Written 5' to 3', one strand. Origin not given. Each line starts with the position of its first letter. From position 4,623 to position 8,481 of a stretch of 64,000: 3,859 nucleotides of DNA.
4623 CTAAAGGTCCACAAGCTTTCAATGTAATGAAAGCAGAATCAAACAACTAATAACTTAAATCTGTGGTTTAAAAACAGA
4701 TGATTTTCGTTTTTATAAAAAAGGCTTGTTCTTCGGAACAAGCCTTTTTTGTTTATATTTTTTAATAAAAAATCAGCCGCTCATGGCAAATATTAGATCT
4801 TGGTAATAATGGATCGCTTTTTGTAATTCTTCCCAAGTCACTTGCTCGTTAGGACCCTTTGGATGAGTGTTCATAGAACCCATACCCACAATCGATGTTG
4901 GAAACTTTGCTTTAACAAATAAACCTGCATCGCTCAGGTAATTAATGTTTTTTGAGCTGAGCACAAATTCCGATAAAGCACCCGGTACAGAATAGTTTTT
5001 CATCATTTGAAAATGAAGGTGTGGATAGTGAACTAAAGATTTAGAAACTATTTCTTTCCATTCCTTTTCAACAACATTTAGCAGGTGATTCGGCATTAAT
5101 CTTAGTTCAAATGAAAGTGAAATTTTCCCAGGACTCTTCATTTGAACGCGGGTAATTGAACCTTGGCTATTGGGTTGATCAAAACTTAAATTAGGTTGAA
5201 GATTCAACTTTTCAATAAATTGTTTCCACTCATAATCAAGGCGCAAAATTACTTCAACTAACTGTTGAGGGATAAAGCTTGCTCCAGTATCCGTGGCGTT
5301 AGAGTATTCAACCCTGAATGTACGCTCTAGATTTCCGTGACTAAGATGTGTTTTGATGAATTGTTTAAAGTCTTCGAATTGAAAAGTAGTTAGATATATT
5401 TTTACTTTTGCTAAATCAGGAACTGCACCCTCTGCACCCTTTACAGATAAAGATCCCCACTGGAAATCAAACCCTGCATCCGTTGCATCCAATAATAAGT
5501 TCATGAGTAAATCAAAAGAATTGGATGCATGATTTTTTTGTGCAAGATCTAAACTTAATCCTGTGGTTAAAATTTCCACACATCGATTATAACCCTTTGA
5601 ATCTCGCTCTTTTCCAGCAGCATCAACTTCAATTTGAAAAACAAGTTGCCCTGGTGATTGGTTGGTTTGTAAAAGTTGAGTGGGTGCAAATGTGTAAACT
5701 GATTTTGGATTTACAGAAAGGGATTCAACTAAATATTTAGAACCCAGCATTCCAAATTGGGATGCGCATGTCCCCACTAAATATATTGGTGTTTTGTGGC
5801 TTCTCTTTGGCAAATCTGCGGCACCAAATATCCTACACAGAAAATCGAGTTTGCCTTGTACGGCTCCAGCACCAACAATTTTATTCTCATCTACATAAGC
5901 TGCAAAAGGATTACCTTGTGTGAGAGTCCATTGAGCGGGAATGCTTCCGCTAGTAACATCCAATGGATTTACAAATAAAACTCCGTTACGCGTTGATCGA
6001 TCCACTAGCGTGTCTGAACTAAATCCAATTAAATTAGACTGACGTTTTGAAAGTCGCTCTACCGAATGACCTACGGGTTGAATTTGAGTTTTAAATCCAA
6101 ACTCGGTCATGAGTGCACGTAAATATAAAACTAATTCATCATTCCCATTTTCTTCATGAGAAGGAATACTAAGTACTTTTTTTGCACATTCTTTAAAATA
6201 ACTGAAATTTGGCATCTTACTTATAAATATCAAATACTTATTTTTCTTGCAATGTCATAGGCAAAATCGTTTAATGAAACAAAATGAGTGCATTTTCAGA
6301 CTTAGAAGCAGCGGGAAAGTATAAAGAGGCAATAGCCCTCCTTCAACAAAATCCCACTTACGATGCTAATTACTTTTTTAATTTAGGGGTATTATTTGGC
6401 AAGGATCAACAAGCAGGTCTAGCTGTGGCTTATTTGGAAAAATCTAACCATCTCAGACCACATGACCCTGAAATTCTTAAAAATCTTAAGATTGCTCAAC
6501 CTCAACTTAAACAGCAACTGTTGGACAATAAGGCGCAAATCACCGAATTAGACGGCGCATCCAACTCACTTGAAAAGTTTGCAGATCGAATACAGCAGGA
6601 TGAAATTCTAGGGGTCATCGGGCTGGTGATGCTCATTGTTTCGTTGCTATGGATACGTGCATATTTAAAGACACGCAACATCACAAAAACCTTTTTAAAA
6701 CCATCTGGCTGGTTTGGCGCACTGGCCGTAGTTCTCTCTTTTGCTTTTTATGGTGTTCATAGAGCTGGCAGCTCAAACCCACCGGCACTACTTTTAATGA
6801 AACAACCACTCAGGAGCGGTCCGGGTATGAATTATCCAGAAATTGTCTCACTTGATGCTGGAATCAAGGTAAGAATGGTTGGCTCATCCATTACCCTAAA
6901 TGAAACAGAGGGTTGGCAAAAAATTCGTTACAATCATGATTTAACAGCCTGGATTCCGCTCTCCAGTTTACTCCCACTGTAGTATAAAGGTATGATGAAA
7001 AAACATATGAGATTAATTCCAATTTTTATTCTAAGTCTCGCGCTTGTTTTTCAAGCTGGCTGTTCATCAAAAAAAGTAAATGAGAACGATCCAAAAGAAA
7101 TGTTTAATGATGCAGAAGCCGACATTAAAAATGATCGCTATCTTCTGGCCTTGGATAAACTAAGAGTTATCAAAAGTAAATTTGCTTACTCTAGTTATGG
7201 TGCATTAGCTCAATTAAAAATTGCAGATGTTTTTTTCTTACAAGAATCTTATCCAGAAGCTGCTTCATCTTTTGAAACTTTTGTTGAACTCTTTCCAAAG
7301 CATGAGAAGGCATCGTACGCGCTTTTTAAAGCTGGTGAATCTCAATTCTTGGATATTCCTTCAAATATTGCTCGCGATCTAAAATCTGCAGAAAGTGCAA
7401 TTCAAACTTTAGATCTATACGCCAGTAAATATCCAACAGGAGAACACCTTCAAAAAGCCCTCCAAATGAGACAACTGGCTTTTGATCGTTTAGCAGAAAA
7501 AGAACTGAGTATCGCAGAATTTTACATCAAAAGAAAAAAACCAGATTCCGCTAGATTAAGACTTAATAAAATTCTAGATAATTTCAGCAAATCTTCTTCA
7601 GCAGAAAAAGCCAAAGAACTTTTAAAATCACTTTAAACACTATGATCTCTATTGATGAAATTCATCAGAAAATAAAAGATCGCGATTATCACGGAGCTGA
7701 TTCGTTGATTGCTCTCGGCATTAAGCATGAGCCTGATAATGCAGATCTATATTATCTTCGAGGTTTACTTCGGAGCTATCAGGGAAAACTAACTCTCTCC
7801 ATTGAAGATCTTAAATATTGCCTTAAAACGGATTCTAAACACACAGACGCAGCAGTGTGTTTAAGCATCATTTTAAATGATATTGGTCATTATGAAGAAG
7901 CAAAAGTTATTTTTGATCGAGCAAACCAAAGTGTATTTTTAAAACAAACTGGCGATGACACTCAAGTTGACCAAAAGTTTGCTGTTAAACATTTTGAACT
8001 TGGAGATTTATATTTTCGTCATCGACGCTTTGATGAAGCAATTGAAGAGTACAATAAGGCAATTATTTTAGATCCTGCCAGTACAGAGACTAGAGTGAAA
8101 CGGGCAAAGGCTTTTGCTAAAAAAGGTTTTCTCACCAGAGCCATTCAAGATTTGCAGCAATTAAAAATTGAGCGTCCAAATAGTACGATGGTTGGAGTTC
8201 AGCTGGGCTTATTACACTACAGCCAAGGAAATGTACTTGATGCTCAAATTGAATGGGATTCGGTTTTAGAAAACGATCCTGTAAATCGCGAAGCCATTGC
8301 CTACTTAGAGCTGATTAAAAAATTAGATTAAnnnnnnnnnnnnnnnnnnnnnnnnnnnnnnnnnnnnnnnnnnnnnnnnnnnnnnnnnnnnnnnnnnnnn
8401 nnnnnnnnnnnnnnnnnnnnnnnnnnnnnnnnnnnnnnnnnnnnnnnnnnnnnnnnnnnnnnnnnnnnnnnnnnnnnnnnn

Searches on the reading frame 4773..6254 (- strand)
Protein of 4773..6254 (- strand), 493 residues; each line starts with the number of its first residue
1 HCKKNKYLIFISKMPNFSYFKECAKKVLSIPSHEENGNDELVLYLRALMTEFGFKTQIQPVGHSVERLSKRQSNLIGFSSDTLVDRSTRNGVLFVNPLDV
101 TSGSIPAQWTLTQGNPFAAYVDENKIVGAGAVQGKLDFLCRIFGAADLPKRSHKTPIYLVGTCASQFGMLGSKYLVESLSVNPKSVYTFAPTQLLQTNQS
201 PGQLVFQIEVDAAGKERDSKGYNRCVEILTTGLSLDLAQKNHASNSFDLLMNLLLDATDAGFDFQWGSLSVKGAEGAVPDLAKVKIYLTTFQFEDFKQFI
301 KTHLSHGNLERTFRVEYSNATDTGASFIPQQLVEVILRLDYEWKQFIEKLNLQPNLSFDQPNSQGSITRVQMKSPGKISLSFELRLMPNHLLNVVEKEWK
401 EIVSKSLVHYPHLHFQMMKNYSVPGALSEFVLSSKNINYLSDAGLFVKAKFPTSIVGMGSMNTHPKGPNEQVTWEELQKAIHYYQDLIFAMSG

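Call 64: search_protein_families(library=pfam, proteins=[window:4773-6254:-], max_evalue=0.00001)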
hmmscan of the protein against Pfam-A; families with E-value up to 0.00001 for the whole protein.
window:4773-6254:- (493 aa): 1 family
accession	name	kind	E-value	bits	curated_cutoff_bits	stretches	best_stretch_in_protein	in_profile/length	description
PF01546.33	Peptidase_M20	-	4.1e-08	33.8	24.6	1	108-488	16-204/206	Peptidase family M20/M25/M40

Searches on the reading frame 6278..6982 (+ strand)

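Call 64: search_protein_families(library=pfam, proteins=[window:6278-6982:+], max_evalue=0.00001)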
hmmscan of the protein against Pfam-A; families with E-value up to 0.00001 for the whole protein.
window:6278-6982:+ (234 aa): 1 family
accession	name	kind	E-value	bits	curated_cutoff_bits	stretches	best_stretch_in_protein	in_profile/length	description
PF08239.17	SH3_3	-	6.2e-06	26.7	27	0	178-227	5-49/54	Bacterial SH3 domain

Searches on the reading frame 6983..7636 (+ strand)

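Call 64: search_protein_families(library=pfam, proteins=[window:6983-7636:+], max_evalue=0.00001)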
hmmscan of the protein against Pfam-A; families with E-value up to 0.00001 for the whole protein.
window:6983-7636:+ (217 aa): 3 families
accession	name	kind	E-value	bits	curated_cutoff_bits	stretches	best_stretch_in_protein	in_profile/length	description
PF13525.12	YfiO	-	1.6e-28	100.3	25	1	34-212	2-182/203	Outer membrane lipoprotein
PF13512.12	TPR_18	-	9.8e-14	52.2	21.9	1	31-122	4-95/145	Tetratricopeptide repeat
PF13174.12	TPR_6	-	5.7e-09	36.5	26.3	0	76-106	2-32/33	Tetratricopeptide repeat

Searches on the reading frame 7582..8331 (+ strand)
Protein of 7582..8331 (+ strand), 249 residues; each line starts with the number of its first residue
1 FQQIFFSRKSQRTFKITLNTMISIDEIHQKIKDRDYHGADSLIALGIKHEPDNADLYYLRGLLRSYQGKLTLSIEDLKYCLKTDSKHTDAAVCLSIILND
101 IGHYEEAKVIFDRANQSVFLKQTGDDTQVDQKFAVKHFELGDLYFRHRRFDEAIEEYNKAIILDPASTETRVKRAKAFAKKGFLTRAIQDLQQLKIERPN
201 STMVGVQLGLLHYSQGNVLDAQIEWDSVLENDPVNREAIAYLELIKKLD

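Call 64: search_protein_families(library=pfam, proteins=[window:7582-8331:+], max_evalue=0.00001)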
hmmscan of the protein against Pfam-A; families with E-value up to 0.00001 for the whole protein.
window:7582-8331:+ (249 aa): 11 families
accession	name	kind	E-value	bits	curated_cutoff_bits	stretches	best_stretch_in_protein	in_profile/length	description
PF07719.23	TPR_2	-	7.1e-16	57.4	27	1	137-166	4-33/34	Tetratricopeptide repeat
PF13371.12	TPR_9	-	1.3e-11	44.7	35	0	142-194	3-55/73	Tetratricopeptide repeat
PF13432.12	TPR_16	-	2.2e-11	44.4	32.7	1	139-201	2-64/65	Tetratricopeptide repeat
PF00515.34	TPR_1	-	4.6e-11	42.5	27.8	0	137-165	4-32/34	Tetratricopeptide repeat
PF13414.12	TPR_11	-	4.8e-11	42.6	26.8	1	141-182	1-42/42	TPR repeat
PF13428.12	TPR_14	-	1.5e-09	38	23.5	0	139-176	6-43/44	Tetratricopeptide repeat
PF13181.12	TPR_8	-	2.7e-09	36.9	25.7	0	138-166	5-33/34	Tetratricopeptide repeat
PF13431.12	TPR_17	-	4.6e-09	36.3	24.4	0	47-71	6-30/34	Tetratricopeptide repeat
PF14559.12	TPR_19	-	1.5e-08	35.3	25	0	147-201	4-58/68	Tetratricopeptide repeat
PF23914.1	TPR_CcmH_CycH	-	3.6e-07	30.6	42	0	140-231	56-150/158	Cytochrome c-type biogenesis protein H TPR domain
PF13174.12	TPR_6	-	9.8e-07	29.5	26.3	0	138-166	4-32/33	Tetratricopeptide repeat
